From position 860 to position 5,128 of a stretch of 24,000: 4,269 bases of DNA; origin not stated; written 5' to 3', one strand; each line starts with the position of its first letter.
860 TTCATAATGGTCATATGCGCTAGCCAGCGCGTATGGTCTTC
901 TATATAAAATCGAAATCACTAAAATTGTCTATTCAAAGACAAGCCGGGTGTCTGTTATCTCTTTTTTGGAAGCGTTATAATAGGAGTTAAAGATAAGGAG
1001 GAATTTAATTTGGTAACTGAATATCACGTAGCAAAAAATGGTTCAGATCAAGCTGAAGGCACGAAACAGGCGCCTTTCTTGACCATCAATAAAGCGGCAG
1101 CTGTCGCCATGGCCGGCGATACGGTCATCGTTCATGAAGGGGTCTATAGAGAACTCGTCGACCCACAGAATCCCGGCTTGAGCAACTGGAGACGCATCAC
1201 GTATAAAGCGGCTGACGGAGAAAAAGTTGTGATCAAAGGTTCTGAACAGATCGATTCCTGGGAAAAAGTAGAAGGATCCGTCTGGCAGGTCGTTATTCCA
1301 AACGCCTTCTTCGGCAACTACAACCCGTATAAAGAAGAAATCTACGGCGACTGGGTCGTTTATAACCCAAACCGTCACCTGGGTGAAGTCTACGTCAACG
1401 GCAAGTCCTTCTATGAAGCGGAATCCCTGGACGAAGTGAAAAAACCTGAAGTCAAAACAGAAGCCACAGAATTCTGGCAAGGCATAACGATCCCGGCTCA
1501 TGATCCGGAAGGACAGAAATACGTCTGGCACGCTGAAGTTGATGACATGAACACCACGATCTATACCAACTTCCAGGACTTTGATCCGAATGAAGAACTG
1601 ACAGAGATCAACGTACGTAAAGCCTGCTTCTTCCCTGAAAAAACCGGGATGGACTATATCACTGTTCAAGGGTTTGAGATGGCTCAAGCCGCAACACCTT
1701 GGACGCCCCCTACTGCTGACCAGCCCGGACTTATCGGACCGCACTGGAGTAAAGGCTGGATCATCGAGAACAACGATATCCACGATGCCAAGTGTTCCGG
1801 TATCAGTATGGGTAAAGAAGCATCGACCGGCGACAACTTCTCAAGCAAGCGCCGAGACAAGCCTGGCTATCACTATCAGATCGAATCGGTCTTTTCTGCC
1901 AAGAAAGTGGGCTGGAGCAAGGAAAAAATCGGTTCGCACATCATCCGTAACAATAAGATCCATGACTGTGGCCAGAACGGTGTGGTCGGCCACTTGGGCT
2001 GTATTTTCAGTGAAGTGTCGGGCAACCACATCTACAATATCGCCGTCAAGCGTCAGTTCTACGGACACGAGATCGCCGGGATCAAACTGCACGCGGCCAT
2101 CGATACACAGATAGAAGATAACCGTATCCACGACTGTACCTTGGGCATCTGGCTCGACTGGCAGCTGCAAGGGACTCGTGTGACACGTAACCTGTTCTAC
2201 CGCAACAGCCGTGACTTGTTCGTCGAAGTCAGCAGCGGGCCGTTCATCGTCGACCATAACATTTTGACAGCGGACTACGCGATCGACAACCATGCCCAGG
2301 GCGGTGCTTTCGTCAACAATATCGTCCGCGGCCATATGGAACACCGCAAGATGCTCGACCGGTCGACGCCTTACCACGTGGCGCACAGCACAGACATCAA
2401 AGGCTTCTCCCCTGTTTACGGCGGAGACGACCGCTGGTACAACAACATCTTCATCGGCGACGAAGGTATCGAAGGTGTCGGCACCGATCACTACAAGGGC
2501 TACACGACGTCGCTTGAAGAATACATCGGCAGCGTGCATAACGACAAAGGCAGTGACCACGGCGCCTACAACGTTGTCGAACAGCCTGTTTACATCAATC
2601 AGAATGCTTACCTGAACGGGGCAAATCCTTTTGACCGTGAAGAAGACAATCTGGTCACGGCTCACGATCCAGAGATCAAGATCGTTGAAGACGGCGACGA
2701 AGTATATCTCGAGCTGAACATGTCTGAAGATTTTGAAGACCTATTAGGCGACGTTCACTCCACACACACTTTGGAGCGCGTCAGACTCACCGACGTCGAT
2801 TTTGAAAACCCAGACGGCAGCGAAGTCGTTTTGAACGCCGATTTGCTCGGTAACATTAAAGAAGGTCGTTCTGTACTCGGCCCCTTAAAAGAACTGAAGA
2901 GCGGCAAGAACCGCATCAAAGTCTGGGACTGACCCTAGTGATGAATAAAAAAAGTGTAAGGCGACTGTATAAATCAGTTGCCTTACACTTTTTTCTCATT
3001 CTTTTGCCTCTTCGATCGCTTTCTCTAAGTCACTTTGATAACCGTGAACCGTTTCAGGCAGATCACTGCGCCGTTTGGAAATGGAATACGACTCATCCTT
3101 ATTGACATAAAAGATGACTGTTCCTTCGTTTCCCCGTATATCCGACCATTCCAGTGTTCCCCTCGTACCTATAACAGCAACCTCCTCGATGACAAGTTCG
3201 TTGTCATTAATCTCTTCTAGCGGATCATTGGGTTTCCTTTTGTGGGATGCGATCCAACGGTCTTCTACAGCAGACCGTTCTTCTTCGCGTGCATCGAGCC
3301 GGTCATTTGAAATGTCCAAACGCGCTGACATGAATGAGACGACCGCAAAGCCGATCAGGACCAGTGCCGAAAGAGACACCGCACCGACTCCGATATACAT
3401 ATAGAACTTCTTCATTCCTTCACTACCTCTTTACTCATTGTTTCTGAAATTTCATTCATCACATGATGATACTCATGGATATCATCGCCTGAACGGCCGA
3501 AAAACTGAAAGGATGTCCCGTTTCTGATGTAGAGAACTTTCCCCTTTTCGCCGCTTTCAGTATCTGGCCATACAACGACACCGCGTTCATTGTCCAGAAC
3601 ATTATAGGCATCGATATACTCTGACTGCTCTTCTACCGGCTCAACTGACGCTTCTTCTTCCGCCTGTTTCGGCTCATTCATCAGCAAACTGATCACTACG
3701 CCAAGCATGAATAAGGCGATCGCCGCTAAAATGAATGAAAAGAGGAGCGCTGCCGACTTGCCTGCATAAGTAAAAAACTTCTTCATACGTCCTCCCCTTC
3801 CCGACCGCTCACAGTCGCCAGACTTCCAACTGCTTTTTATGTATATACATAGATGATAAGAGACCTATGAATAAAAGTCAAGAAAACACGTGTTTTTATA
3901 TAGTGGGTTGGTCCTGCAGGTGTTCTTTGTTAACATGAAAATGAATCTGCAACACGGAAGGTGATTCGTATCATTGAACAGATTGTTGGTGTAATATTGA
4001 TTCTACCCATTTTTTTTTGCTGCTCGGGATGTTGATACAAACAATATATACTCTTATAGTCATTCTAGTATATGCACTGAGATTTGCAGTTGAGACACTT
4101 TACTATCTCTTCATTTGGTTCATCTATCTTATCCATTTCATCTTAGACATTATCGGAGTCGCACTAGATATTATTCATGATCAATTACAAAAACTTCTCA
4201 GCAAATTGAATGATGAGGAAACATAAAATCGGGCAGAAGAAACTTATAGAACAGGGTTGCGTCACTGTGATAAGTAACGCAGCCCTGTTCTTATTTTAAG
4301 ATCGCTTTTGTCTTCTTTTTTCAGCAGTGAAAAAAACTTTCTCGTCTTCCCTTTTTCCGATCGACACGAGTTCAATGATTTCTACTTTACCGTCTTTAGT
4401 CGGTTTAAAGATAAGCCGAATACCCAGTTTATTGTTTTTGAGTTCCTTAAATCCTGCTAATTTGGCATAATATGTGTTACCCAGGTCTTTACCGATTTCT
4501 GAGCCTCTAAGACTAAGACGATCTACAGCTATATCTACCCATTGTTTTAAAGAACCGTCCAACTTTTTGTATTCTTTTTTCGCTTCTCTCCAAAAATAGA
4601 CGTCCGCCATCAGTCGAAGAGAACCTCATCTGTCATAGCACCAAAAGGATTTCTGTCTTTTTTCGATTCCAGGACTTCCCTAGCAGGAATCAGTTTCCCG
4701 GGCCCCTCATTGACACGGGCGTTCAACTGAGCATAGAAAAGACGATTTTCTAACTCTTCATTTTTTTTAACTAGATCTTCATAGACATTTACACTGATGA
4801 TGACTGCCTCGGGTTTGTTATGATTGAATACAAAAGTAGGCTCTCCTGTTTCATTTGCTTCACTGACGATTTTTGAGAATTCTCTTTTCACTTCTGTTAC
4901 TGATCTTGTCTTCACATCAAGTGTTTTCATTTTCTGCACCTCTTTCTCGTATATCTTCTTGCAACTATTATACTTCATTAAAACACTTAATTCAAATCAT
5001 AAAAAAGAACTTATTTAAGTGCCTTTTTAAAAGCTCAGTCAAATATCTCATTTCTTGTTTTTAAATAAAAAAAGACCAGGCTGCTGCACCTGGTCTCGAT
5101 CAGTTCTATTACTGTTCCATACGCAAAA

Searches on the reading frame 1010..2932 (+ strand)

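Call 76: search_protein_families(library=pfam, proteins=[window:1010-2932:+])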
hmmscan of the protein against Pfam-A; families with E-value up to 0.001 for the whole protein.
window:1010-2932:+ (640 aa): 4 families
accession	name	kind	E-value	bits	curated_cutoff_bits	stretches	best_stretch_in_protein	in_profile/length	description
PF21258.2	Glyco_hydro_120_ins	-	1.7e-44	151.5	27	1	81-200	1-121/121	Glycoside hydrolase 120, insertion domain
PF13229.12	Beta_helix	-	2.5e-09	37.4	25.9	1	250-417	11-156/158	Right handed beta helix region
PF07602.17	DUF1565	-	4.4e-08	33.2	20.3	1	10-48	2-40/257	Protein of unknown function (DUF1565)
PF05048.19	NosD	-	1.9e-06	27.9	23.6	1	295-408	78-181/212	Periplasmic copper-binding protein (NosD)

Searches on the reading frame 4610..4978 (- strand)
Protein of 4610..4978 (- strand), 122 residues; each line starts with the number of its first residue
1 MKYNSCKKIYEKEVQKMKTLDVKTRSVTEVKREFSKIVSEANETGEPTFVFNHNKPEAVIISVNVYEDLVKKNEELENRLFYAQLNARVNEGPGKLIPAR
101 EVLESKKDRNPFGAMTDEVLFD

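Call 76: search_protein_families(library=pfam, proteins=[window:4610-4978:-])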
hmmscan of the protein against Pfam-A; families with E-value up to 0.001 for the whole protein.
window:4610-4978:- (122 aa): 1 family
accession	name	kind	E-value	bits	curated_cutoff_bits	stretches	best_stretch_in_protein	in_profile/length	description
PF02604.26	PhdYeFM_antitox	-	3.6e-12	46.3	29.8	1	23-80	2-59/74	Antitoxin Phd_YefM, type II toxin-antitoxin system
